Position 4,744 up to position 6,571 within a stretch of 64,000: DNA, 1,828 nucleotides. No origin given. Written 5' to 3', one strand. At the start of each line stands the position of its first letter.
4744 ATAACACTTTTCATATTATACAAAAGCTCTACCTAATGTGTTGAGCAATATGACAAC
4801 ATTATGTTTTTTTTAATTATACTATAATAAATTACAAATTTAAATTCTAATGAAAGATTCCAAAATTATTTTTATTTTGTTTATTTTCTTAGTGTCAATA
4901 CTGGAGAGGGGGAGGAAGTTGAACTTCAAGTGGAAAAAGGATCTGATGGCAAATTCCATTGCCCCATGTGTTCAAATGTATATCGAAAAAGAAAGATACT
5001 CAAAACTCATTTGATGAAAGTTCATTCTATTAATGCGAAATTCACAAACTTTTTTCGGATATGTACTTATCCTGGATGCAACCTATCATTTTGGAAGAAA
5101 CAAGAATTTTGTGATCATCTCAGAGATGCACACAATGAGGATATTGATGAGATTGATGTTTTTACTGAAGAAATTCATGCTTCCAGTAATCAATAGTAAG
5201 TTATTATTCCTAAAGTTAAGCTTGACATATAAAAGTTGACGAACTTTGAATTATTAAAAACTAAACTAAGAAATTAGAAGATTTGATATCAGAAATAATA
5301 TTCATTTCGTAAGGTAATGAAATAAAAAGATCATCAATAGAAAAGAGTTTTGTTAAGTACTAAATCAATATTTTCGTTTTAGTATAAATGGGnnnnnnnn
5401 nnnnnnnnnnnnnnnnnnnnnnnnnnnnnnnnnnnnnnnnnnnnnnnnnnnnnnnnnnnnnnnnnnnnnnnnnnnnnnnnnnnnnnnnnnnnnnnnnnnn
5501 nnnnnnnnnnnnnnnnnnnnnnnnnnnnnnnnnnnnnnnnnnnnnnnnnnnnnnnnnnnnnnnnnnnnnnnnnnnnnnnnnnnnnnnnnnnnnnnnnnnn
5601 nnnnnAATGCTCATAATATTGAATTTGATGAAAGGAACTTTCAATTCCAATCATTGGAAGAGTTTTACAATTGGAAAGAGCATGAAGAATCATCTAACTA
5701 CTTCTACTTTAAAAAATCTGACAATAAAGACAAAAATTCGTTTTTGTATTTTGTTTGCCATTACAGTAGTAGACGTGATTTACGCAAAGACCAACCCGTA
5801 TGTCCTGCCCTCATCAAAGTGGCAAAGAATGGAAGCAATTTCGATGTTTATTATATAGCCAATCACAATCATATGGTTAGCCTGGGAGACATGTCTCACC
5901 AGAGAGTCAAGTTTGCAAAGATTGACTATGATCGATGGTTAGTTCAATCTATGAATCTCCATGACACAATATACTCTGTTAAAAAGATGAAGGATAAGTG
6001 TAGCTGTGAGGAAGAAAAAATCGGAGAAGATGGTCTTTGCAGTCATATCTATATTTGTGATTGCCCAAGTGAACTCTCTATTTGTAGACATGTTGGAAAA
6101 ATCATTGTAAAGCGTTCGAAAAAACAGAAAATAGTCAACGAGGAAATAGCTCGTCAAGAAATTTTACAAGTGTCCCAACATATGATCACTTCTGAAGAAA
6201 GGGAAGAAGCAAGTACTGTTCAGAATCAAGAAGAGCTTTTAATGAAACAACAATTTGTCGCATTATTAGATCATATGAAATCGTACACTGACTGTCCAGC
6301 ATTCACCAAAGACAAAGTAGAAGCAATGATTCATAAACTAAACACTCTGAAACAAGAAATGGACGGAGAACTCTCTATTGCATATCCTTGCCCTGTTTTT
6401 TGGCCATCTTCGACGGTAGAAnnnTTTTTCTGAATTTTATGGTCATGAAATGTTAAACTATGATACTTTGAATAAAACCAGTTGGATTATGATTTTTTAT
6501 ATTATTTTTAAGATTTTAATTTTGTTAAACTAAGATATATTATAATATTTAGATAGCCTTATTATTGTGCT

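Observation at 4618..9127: Tandem modular C2H2 + FLYWCH-type zinc-finger genes; the second copy carries a frameshift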

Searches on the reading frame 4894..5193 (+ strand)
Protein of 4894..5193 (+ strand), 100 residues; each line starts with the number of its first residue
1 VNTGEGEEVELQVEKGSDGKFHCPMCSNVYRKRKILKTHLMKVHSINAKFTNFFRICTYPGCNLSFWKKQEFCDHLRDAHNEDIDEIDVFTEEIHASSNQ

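Call 7: search_protein_families(library=pfam, proteins=[window:4894-5193:+], max_evalue=1)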
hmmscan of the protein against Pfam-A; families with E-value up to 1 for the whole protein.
window:4894-5193:+ (100 aa): 14 families
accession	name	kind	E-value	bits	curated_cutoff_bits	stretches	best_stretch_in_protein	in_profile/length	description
PF16159.10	FOXP-CC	-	3e-05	24.9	28.9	1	56-83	6-33/69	FOXP coiled-coil domain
PF13894.12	zf-C2H2_4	-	0.00043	21.2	27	1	21-44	1-24/24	C2H2-type zinc finger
PF23108.1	Zf-C2H2_ZNF451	-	0.00072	19.8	29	1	21-80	1-57/57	Two consecutive Zinc fingers C2H2 type, ZNF451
PF05605.18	zf-Di19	-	0.00081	20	27.5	1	20-49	2-30/54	Drought induced 19 protein (Di19), zinc-binding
PF18868.7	zf-C2H2_3rep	-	0.0042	18.2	30.8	1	23-97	1-73/126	Zinc finger C2H2-type, 3 repeats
PF12013.13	OrsD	-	0.0085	17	26.6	0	11-45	81-114/114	Orsellinic acid/F9775 biosynthesis cluster protein D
PF21276.3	ZNF512_C2HC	-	0.024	14.8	27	1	19-39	12-33/38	Zinc finger protein 512, C2HC zinc finger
PF23320.1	Zn_SUZ12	-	0.026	14.7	28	1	19-45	22-48/70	Polycomb protein SUZ12-like, Zn domain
PF11326.13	PANTS-like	-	0.034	14.9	27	1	39-87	10-57/80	Synaptic plasticity regulator PANTS-like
PF18112.7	Zn-C2H2_12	-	0.039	14.8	23.2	1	23-31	3-11/27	Autophagy receptor zinc finger-C2H2 domain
PF09986.15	DUF2225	-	0.043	14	21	1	20-55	5-39/214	Uncharacterized protein conserved in bacteria (DUF2225)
PF00096.32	zf-C2H2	-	0.092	13.7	25.2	1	21-44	1-23/23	Zinc finger, C2H2 type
PF23107.1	Zf-C2H2_ZNF451_C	-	0.18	12.8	30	1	21-66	3-48/59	Two consecutive Zinc fingers C2H2 type, ZNF451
PF23077.1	zf-C2H2_ZNF462_1st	-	0.46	10.7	27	1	21-46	3-28/29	Zinc finger protein 462, first C2H2 zinc finger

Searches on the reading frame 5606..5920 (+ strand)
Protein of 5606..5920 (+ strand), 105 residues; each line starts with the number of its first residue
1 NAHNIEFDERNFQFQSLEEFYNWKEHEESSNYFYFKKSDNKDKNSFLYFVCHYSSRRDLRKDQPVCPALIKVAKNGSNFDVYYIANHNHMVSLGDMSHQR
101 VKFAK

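Call 41: search_protein_families(library=pfam, alignment_id=A4, max_evalue=1)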
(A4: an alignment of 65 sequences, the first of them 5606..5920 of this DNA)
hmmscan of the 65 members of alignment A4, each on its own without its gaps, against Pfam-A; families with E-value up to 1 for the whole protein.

A. member 1, window:5606-5920:+ (105 aa): 1 family
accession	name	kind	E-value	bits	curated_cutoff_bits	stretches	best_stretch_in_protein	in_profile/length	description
PF20498.3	DUF6728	-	0.1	13.3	27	1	30-48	9-27/55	Family of unknown function (DUF6728)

B. families by the number of members that match (of 65 scanned): 43 families (the first 25 are shown)
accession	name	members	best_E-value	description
PF03101.21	FAR1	30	6.9e-07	FAR1 DNA-binding domain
PF04500.22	FLYWCH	10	0.00028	FLYWCH zinc finger domain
PF03106.21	WRKY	6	0.042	WRKY DNA -binding domain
PF21599.3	ZSWIM3_N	3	2e-05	Zinc finger SWIM domain-containing protein 3, N-terminal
PF03625.19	DUF302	3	0.12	Domain of unknown function DUF302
PF11695.14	DUF3291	2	0.15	Domain of unknown function (DUF3291)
PF19548.4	CHRDL_1_2_C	1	0.0032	Chordin-like protein 1/2 C-terminal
PF23390.1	Beta-prop_WDR35_2nd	1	0.0073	WDR35 second beta-propeller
PF13408.12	Zn_ribbon_recom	1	0.0074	Recombinase zinc beta ribbon domain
PF16381.10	Coatomer_g_Cpla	1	0.019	Coatomer subunit gamma-1 C-terminal appendage platform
PF16103.11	DUF4822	1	0.021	Domain of unknown function (DUF4822)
PF05827.17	VAS1_LD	1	0.022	V-type proton ATPase subunit S1, luminal domain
PF16541.10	AltA1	1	0.022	Alternaria alternata allergen 1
PF16898.10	TOPRIM_C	1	0.023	C-terminal associated domain of TOPRIM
PF19520.5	Dpp_8_9_N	1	0.026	Dipeptidyl peptidase 8 and 9 N-terminal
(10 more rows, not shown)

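Call 65: find_homologous_proteins(query=A4, max_evalue=0.00001)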
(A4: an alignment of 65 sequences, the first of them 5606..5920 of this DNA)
Query A4 (65 sequences): 253 candidates shared short words with the query, none scored E <= 0.00001.

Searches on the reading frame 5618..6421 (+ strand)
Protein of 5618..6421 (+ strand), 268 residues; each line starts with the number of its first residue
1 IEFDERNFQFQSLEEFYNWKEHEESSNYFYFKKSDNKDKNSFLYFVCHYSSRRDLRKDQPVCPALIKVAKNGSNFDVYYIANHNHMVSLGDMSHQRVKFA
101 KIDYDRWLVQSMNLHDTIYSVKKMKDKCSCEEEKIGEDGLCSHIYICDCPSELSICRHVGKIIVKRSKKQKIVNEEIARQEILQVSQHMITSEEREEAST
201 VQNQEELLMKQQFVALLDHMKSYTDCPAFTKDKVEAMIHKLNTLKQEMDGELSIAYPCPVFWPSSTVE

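Call 21: search_protein_representatives(alignment_id=A1)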
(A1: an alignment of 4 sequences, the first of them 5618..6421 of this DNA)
Query: 4 sequences, 245 profile positions. Proteins with E-value up to 0.001 (for the whole library): 230; up to 1e-10: 49; up to 1e-30: 1. The best 150 are listed.
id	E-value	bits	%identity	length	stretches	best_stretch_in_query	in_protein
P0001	2.9e-145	498.6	-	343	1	1-245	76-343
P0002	9.2e-30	120.3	-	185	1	1-89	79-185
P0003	4.7e-29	118.0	-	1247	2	8-98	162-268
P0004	4.9e-22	95.0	-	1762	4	6-90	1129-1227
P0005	9.1e-19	84.3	-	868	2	3-135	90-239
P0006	1.3e-18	83.8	-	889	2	8-96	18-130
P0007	2.3e-18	83.0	-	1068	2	6-96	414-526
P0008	2.5e-17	79.6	-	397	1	3-133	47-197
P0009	9.3e-17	77.7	-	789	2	8-97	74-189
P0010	3.3e-16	75.9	-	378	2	6-96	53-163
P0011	4.5e-16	75.5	-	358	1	3-95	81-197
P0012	6.5e-16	75.0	-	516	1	2-99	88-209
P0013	1.9e-15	73.4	-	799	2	8-96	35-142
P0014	3.1e-15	72.7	-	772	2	5-97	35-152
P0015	4.5e-15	72.2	-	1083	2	8-101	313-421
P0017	9.1e-15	71.2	-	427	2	4-98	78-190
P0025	1.9e-13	66.9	-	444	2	9-94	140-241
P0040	1.5e-11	60.7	-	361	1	8-164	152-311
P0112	4.1e-07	46.2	-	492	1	6-229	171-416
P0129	1.6e-06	44.2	-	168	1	49-188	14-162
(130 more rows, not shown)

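Call 23: search_protein_families(library=pfam, alignment_id=A2, max_evalue=0.001)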
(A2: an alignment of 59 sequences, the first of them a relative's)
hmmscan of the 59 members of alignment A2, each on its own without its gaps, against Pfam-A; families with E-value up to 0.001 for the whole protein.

A. member 1, P0002 (185 aa): 1 family
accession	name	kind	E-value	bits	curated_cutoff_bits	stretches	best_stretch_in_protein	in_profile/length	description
PF18868.7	zf-C2H2_3rep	-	0.00019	22.6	30.8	1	21-128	1-108/126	Zinc finger C2H2-type, 3 repeats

B. families by the number of members that match (of 59 scanned): 18 families
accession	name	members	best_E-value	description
PF21056.3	ZSWIM1-3_RNaseH-like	27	3.5e-19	Zinc finger SWIM domain-containing protein 1/3, RNaseH-like domain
PF10551.15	MULE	27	4.3e-19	MULE transposase domain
PF00096.32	zf-C2H2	18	1.7e-12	Zinc finger, C2H2 type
PF13894.12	zf-C2H2_4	9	4.9e-09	C2H2-type zinc finger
PF02902.25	Peptidase_C48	5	3.2e-13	Ulp1 protease family, C-terminal catalytic domain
PF03101.21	FAR1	5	4.2e-06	FAR1 DNA-binding domain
PF16159.10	FOXP-CC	4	0.00014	FOXP coiled-coil domain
PF13909.12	zf-H2C2_5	3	6.7e-07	C2H2-type zinc-finger domain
PF21816.3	Zap1_zf1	3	4e-06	Zap1, C2H2 zinc finger 1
PF00628.35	PHD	3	0.00022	PHD-finger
PF13465.12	zf-H2C2_2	2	5e-10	Zinc-finger double domain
PF16622.11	zf-C2H2_11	2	3.4e-08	zinc-finger C2H2-type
PF13912.12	zf-C2H2_6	2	6.6e-06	C2H2-type zinc finger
PF02338.25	OTU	1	8.6e-10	OTU-like cysteine protease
PF23107.1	Zf-C2H2_ZNF451_C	1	9.2e-06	Two consecutive Zinc fingers C2H2 type, ZNF451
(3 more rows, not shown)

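Call 37: list_cluster_members(proteins=[P0040, P0112, P0025, P0010, P0017, P0129, P0006, P0013, P0014, P0007])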
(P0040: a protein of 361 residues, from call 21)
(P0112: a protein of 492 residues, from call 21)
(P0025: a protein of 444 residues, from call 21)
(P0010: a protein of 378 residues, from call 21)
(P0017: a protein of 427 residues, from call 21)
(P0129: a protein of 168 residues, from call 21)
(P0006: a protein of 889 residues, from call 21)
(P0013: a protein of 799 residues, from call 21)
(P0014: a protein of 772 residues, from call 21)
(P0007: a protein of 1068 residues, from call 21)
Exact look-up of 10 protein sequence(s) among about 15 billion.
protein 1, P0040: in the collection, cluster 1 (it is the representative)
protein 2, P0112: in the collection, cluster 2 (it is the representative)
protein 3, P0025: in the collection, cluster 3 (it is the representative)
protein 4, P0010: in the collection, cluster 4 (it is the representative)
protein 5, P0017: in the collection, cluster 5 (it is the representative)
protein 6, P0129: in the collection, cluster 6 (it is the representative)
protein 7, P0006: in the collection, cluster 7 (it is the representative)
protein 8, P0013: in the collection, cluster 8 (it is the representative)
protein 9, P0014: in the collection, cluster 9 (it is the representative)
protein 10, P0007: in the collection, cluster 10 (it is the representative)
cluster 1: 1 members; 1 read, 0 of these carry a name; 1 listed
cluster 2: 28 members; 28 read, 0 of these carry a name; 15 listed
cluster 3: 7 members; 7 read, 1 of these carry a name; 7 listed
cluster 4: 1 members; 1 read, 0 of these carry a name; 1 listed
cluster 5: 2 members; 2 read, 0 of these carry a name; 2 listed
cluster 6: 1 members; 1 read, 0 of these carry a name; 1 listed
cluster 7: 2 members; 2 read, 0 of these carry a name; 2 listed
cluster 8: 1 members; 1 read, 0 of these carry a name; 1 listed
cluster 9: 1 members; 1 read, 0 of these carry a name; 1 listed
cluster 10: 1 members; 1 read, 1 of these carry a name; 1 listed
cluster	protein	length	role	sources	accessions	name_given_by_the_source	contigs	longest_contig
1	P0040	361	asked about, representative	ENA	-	-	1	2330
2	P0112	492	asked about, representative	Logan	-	-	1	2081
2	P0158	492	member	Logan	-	-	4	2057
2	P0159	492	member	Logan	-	-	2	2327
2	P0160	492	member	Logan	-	-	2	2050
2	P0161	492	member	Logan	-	-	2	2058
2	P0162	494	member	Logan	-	-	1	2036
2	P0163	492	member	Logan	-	-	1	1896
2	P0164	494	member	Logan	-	-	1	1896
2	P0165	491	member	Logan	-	-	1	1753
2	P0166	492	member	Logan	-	-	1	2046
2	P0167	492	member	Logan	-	-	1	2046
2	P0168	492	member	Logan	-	-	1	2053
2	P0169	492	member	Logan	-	-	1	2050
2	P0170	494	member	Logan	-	-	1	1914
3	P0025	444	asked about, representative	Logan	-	-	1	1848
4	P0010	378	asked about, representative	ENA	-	-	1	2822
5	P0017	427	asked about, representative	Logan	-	-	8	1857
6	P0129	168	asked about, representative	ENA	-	-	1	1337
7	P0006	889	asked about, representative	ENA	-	-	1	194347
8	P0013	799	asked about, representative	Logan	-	-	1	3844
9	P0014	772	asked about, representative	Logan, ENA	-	-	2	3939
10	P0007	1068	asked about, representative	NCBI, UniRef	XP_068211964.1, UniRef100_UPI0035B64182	uncharacterized protein [Palaemon carinicauda] | uncharacterized protein n=1 Tax=Palaemon carinicauda TaxID=392227 RepID=UPI0035B64182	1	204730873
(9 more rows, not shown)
